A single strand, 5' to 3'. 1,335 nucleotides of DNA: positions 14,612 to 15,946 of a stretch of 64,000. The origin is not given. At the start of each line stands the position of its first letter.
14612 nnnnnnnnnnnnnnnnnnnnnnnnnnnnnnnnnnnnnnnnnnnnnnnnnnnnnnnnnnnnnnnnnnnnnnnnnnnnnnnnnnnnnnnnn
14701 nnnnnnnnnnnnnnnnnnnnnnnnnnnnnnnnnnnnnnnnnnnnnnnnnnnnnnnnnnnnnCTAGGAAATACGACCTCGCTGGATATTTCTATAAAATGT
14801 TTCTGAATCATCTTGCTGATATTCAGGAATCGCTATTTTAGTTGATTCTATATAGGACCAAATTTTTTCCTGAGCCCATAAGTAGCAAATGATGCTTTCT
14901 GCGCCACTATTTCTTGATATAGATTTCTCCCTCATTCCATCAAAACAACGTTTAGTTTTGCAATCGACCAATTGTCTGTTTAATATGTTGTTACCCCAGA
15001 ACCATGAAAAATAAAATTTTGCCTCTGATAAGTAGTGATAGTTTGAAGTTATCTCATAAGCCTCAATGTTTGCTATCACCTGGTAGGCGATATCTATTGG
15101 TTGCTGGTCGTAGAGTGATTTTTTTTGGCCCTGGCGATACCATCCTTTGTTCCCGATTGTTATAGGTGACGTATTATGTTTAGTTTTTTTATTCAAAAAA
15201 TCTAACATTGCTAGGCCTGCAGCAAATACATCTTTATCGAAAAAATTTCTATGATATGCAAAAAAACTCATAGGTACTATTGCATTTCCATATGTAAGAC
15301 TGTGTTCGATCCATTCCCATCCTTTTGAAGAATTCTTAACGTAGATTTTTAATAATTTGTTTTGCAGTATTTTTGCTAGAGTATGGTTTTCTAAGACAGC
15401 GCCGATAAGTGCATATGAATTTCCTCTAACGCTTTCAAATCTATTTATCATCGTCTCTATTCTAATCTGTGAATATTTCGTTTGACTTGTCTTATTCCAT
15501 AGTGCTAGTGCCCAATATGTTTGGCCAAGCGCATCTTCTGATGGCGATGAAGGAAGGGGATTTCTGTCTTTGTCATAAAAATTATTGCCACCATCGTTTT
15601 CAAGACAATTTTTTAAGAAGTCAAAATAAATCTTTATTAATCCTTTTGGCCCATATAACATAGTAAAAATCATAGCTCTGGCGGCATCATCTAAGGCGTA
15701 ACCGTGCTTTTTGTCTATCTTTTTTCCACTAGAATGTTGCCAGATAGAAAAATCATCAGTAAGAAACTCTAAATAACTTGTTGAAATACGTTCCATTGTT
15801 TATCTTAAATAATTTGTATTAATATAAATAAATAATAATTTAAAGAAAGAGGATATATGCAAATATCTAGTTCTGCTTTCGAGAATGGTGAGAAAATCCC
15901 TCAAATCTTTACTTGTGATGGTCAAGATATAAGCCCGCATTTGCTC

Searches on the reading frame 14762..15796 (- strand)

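Call 58: search_protein_families(library=pfam, proteins=[window:14762-15796:-], max_evalue=1)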
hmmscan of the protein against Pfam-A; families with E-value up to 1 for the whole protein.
window:14762-15796:- (344 aa): 1 family
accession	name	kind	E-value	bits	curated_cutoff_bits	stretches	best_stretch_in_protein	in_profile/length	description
PF18732.6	HEPN_AbiA_CTD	-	0.046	14.1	27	1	176-243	30-86/132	HEPN like, Abia C-terminal domain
